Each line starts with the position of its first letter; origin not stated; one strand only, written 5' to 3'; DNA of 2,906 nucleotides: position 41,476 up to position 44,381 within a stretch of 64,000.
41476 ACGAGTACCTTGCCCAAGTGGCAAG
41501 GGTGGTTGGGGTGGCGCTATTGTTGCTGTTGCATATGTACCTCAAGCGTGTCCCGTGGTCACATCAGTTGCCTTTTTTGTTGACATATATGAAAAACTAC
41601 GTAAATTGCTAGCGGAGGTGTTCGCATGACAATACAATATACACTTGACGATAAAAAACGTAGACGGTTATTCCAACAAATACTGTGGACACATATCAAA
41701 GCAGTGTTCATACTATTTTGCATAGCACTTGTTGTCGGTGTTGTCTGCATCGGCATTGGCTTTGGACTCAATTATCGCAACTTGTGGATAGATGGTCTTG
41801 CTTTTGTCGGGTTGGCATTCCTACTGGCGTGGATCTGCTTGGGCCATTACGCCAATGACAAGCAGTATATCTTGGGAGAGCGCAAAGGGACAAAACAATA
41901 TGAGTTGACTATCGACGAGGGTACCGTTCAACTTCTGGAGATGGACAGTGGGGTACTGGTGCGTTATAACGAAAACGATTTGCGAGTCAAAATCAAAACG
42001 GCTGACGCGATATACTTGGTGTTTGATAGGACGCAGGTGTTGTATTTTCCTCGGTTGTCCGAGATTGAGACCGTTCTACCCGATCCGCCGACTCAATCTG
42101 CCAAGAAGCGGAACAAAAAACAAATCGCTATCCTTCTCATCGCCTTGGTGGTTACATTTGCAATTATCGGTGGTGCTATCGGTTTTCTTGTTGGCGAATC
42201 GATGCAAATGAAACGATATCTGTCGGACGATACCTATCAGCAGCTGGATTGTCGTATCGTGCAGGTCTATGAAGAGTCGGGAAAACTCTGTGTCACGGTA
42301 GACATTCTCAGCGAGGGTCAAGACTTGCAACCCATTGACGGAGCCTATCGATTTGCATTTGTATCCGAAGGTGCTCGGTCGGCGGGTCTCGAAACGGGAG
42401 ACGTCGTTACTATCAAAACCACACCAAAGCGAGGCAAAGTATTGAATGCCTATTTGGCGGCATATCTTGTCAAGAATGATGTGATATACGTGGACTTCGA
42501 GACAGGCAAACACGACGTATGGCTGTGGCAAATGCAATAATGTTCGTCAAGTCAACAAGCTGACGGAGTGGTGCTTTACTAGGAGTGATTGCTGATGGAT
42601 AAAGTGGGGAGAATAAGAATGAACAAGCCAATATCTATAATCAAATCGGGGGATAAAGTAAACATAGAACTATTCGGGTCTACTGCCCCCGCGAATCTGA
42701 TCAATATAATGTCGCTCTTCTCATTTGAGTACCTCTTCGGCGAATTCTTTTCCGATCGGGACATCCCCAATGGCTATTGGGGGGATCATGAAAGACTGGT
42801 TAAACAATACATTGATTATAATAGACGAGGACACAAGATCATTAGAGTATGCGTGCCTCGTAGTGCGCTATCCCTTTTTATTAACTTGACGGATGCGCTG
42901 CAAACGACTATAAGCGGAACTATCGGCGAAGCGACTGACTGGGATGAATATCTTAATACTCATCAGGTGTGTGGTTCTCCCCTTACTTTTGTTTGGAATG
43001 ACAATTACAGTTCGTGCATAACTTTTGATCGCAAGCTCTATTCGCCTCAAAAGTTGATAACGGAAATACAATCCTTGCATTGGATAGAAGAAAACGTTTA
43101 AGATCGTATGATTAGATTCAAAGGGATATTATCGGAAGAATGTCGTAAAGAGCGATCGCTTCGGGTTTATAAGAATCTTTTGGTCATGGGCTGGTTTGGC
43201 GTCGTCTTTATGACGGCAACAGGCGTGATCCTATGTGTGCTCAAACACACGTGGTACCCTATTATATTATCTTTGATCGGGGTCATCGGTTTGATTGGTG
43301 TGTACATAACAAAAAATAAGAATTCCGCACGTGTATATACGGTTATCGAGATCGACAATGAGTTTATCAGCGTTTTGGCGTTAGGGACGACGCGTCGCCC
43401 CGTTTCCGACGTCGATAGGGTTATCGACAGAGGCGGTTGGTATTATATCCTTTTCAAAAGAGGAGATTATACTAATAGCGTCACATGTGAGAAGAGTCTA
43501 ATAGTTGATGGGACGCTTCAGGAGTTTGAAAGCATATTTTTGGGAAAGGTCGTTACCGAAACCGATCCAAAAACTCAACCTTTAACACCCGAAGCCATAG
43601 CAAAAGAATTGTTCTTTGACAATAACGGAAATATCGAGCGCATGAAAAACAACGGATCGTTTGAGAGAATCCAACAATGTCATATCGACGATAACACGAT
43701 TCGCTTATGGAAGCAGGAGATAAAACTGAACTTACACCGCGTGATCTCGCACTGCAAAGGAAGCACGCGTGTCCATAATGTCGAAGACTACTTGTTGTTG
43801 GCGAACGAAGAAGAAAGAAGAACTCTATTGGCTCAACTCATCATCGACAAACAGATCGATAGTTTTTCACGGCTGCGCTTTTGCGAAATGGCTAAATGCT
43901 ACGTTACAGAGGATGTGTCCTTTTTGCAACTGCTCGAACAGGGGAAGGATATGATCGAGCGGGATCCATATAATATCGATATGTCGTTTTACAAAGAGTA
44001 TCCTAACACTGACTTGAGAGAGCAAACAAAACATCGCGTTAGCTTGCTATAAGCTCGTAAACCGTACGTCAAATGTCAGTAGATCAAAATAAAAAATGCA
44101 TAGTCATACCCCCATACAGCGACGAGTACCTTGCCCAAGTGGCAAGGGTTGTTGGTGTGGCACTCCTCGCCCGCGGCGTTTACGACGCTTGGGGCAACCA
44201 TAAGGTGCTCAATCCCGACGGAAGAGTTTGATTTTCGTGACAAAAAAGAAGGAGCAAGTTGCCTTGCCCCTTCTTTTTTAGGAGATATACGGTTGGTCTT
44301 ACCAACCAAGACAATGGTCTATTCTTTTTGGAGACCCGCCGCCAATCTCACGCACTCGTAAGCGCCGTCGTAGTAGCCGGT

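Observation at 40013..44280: Cassette-like locus: the same promoter+leader segment precedes two unrelated AT-richer gene sets and ends in a promoter-less third copy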

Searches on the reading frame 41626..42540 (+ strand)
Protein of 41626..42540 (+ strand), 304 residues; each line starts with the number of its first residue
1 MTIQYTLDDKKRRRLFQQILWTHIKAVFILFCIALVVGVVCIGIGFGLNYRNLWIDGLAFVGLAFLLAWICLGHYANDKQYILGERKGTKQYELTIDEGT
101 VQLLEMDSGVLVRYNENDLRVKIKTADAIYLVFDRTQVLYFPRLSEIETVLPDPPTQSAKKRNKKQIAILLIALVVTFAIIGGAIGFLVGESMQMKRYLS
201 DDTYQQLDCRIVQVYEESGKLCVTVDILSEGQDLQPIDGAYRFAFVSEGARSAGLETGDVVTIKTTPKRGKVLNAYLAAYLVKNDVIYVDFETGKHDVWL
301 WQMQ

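Call 7: search_protein_families(library=pfam, proteins=[window:41626-42540:+], max_evalue=0.1)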
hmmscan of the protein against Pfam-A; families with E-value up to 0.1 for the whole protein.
window:41626-42540:+ (304 aa): 7 families
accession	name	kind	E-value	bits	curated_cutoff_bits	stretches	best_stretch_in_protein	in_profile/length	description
PF19845.4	DUF6320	-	0.0062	16.8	29.9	0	25-82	13-67/186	Family of unknown function (DUF6320)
PF00487.30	FA_desaturase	-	0.013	15.7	29.7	0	11-81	122-187/253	Fatty acid desaturase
PF09716.15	ETRAMP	-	0.015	15.7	29.1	0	159-190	45-76/81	Malarial early transcribed membrane protein (ETRAMP)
PF07332.16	Phage_holin_3_6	-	0.017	15.6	28.4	0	11-72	29-87/116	Putative Actinobacterial Holin-X, holin superfamily III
PF13829.11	DUF4191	-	0.019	14.8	30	0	28-81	25-78/219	Domain of unknown function (DUF4191)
PF06749.17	DUF1218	-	0.044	14.7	25.3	0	160-213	27-79/95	Protein of unknown function (DUF1218)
PF13567.11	DUF4131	-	0.048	13.8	31.6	0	26-78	7-52/165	Domain of unknown function (DUF4131)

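Call 32: find_homologous_proteins(query=window:41626-42540:+, max_evalue=0.001)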
Query window:41626-42540:+ (304 aa): 2 proteins with E <= 0.001 among 2484 candidates.
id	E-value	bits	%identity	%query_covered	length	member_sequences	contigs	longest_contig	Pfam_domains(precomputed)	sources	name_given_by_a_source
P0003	7.3e-198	674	99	100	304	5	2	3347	-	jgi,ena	-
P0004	5.3e-103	362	99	54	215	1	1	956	-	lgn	-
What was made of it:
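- B1 has no homolog at all outside this species (call 32), so their immunity role is by position and architecture only.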

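Call 34: find_encoding_contigs(protein=P0003, flank=10000, max_places=10)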
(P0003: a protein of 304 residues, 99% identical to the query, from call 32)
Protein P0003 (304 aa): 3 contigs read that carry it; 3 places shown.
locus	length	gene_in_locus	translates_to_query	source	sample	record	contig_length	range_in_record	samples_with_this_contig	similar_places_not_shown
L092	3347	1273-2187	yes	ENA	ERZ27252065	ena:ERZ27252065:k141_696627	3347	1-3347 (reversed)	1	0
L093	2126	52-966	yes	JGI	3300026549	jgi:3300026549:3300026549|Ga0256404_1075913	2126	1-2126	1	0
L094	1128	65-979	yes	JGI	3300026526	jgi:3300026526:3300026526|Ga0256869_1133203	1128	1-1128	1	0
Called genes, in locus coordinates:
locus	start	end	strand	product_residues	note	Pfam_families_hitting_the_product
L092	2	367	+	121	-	?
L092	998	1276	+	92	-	-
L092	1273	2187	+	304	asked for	-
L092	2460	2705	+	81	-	PF02604:PhdYeFM_antitox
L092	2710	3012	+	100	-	PF05016:ParE_toxin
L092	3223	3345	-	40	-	?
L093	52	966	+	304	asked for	-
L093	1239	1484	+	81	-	PF02604:PhdYeFM_antitox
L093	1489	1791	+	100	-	PF05016:ParE_toxin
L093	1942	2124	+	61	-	?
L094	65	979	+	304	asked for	-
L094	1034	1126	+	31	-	?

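Call 35: find_encoding_contigs(protein=window:41626-42540:+, flank=10000, max_places=10)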
Protein window:41626-42540:+ (304 aa): 3 contigs read that carry it; 3 places shown.
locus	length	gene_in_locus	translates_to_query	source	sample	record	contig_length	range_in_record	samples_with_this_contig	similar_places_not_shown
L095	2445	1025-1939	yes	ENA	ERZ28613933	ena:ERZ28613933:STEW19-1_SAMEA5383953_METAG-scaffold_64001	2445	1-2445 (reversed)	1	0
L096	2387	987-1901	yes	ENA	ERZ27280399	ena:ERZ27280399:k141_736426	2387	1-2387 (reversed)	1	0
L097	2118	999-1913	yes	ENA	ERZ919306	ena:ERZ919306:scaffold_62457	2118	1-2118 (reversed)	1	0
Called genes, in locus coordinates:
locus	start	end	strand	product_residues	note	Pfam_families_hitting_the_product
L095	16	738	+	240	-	-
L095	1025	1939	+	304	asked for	-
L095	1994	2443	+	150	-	?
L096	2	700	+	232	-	?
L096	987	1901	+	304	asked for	-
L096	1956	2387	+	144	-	?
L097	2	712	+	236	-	?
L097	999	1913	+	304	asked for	-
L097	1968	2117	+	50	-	?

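Call 45: search_protein_families(library=ncbifam, proteins=[window:41626-42540:+], max_evalue=0.01)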
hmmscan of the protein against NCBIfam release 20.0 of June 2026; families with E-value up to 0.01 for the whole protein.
window:41626-42540:+ (304 aa): 2 families
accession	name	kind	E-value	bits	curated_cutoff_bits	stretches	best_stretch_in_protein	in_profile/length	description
NF045849.1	ICE_MMCAP2_0565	equivalog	0.00088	18.9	40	0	156-187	48-79/80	Mbov_0395 family pilin-like conjugal transfer protein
NF003425.0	PRK04897.1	equivalog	0.0026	17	355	0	160-194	6-40/298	zinc metalloprotease HtpX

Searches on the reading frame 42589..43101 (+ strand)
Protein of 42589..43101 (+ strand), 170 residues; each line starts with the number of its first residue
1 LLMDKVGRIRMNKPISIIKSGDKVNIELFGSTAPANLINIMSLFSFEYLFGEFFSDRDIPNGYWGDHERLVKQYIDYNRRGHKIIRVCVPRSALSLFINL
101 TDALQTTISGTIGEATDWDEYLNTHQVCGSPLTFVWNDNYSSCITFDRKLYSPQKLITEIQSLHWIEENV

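Call 7: search_protein_families(library=pfam, proteins=[window:42589-43101:+], max_evalue=0.1)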
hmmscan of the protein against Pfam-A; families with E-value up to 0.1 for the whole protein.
window:42589-43101:+ (170 aa): 0 families

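Call 45: search_protein_families(library=ncbifam, proteins=[L098:3567-8417:+, L098:8867-9997:+, L098:10823-11785:+, L098:8432-8863:+, L098:11787-12308:+, window:42619-43101:+], max_evalue=0.01)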
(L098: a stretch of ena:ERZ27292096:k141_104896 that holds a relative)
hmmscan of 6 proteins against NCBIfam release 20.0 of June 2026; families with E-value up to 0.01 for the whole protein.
L098:3567-8417:+ (1616 aa): 3 families
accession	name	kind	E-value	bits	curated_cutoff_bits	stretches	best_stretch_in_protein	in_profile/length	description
TIGR03696.1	Rhs_assc_core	domain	2e-18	66.7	32.5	1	1363-1454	1-75/76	RHS repeat-associated core domain-containing protein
NF041261.1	RHS_core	equivalog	6.9e-07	27.5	2000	1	1335-1453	1156-1259/1261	RHS element core protein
TIGR01643.1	YD_repeat_2x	repeat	5.3e-05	23.6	15.8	0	938-965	1-28/42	YD repeat-containing protein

L098:8867-9997:+ (376 aa): 2 families
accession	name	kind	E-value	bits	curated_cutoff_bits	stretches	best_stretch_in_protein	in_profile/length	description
TIGR03696.1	Rhs_assc_core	domain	4.1e-23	81.7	32.5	1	87-178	1-75/76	RHS repeat-associated core domain-containing protein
NF041261.1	RHS_core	equivalog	2.3e-08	32.4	2000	1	86-178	1183-1260/1261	RHS element core protein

L098:10823-11785:+ (320 aa): 2 families
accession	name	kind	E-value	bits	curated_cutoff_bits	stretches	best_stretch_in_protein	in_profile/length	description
TIGR03696.1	Rhs_assc_core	domain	2.6e-22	79.1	32.5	1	33-124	1-75/76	RHS repeat-associated core domain-containing protein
NF041261.1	RHS_core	equivalog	4.9e-08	31.3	2000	1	32-124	1183-1260/1261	RHS element core protein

L098:8432-8863:+ (143 aa): 0 families

L098:11787-12308:+ (173 aa): 0 families

window:42619-43101:+ (160 aa): 0 families

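Call 72: search_protein_families(library=pfam, proteins=[L098:2744-3319:-, L098:1816-2673:-, L098:1113-1805:-, L098:12652-13095:+, L098:10823-11785:+, L099:3-803:+, L099:1916-2683:+, L108:746-1198:+], max_evalue=0.01)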
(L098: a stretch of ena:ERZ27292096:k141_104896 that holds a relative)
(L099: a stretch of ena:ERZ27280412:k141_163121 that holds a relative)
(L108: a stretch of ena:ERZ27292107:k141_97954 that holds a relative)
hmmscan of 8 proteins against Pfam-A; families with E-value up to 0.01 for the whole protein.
L098:2744-3319:- (191 aa): 4 families
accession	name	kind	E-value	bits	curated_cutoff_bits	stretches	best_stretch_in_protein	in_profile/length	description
PF04542.20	Sigma70_r2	-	2.6e-09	37.2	24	1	28-95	1-70/71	Sigma-70 region 2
PF08281.18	Sigma70_r4_2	-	6e-07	29.4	25.7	1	129-176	6-53/54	Sigma-70, region 4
PF04545.22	Sigma70_r4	-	0.00018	21.4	24.1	1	132-178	3-49/50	Sigma-70, region 4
PF13384.12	HTH_23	-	0.0055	16.9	24.6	0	135-172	3-40/50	Homeodomain-like domain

L098:1816-2673:- (285 aa): 0 families

L098:1113-1805:- (230 aa): 0 families

L098:12652-13095:+ (147 aa): 0 families

L098:10823-11785:+ (320 aa): 0 families

L099:3-803:+ (266 aa): 0 families

L099:1916-2683:+ (255 aa): 0 families

L108:746-1198:+ (150 aa): 0 families

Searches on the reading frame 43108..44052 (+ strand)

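Call 7: search_protein_families(library=pfam, proteins=[window:43108-44052:+], max_evalue=0.1)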
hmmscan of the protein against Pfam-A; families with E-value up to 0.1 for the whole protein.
window:43108-44052:+ (314 aa): 0 families

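Call 45: search_protein_families(library=ncbifam, proteins=[L098:3567-8417:+, L098:8867-9997:+, L098:10823-11785:+, L098:8432-8863:+, L098:11787-12308:+, window:43108-44052:+], max_evalue=0.01)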
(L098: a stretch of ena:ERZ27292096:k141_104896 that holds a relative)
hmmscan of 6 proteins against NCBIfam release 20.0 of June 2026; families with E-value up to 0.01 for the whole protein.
L098:3567-8417:+ (1616 aa): 3 families
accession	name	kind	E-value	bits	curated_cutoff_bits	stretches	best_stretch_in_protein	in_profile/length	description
TIGR03696.1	Rhs_assc_core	domain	2e-18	66.7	32.5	1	1363-1454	1-75/76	RHS repeat-associated core domain-containing protein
NF041261.1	RHS_core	equivalog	6.9e-07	27.5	2000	1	1335-1453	1156-1259/1261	RHS element core protein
TIGR01643.1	YD_repeat_2x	repeat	5.3e-05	23.6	15.8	0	938-965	1-28/42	YD repeat-containing protein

L098:8867-9997:+ (376 aa): 2 families
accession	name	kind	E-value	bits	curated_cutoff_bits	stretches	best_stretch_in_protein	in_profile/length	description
TIGR03696.1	Rhs_assc_core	domain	4.1e-23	81.7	32.5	1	87-178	1-75/76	RHS repeat-associated core domain-containing protein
NF041261.1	RHS_core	equivalog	2.3e-08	32.4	2000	1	86-178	1183-1260/1261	RHS element core protein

L098:10823-11785:+ (320 aa): 2 families
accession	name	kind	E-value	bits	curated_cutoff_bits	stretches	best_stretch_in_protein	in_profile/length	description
TIGR03696.1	Rhs_assc_core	domain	2.6e-22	79.1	32.5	1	33-124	1-75/76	RHS repeat-associated core domain-containing protein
NF041261.1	RHS_core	equivalog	4.9e-08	31.3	2000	1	32-124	1183-1260/1261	RHS element core protein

L098:8432-8863:+ (143 aa): 0 families

L098:11787-12308:+ (173 aa): 0 families

window:43108-44052:+ (314 aa): 0 families

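Call 72: search_protein_families(library=pfam, proteins=[L098:2744-3319:-, L098:1816-2673:-, L098:1113-1805:-, L098:12652-13095:+, L098:10823-11785:+, L099:3-803:+, L099:1916-2683:+, L108:746-1198:+], max_evalue=0.01)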
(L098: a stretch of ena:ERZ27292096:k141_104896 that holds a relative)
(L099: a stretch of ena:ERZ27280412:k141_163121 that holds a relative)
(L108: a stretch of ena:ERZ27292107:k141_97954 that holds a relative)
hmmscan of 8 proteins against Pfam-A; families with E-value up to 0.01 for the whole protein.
L098:2744-3319:- (191 aa): 4 families
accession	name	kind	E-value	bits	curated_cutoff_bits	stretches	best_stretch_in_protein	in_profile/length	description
PF04542.20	Sigma70_r2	-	2.6e-09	37.2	24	1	28-95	1-70/71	Sigma-70 region 2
PF08281.18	Sigma70_r4_2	-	6e-07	29.4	25.7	1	129-176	6-53/54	Sigma-70, region 4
PF04545.22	Sigma70_r4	-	0.00018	21.4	24.1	1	132-178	3-49/50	Sigma-70, region 4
PF13384.12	HTH_23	-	0.0055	16.9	24.6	0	135-172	3-40/50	Homeodomain-like domain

L098:1816-2673:- (285 aa): 0 families

L098:1113-1805:- (230 aa): 0 families

L098:12652-13095:+ (147 aa): 0 families

L098:10823-11785:+ (320 aa): 0 families

L099:3-803:+ (266 aa): 0 families

L099:1916-2683:+ (255 aa): 0 families

L108:746-1198:+ (150 aa): 0 families

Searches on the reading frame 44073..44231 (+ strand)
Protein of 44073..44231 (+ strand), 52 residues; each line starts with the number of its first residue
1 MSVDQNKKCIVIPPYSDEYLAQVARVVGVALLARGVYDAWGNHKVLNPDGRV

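Call 7: search_protein_families(library=pfam, proteins=[window:44073-44231:+], max_evalue=0.1)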
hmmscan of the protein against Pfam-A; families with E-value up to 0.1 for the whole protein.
window:44073-44231:+ (52 aa): 0 families

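Call 12: find_encoding_contigs(protein=window:44073-44231:+, flank=10000, max_places=10)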
Protein window:44073-44231:+ (52 aa): no gene with exactly this product is on record in the collection.

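Call 45: search_protein_families(library=ncbifam, proteins=[window:44073-44231:+], max_evalue=0.01)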
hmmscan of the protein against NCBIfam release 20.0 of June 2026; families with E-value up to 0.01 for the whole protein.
window:44073-44231:+ (52 aa): 0 families

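Call 60: search_protein_representatives(protein=window:44073-44231:+)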
Query: 52 residues. Proteins with E-value up to 0.001 (for the whole library): 5; up to 1e-10: 2; up to 1e-30: 0. The best 5 are listed.
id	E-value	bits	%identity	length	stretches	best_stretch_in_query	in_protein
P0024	1.5e-14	68.8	78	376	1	5-50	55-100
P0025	4.1e-11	58.1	67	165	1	7-49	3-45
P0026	1.3e-05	40.9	52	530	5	28-44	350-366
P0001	3.5e-04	36.5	79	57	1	6-33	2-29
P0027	3.7e-04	36.4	53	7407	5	28-47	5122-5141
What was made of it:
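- It is known only from this lineage (5 hits among 1.84e9 representatives, call 60), so its own function is unexplained.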

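Call 75: find_encoding_contigs(protein=P0025, flank=10000, max_places=5)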
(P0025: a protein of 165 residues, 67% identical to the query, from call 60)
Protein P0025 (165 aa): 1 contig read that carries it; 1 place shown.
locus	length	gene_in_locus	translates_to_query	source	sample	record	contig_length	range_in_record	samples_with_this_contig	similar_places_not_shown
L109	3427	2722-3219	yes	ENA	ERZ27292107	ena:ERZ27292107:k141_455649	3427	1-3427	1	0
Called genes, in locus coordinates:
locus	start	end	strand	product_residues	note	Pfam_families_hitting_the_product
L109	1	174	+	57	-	?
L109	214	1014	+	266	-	PF00583:Acetyltransf_1, PF13673:Acetyltransf_10 (weak), PF13508:Acetyltransf_7, PF14542:Acetyltransf_CG (faint), PF08445:FR47 (faint), PF00583:Acetyltransf_1, PF13508:Acetyltransf_7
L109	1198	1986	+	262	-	PF01048:PNP_UDP_1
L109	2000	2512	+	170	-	-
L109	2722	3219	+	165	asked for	-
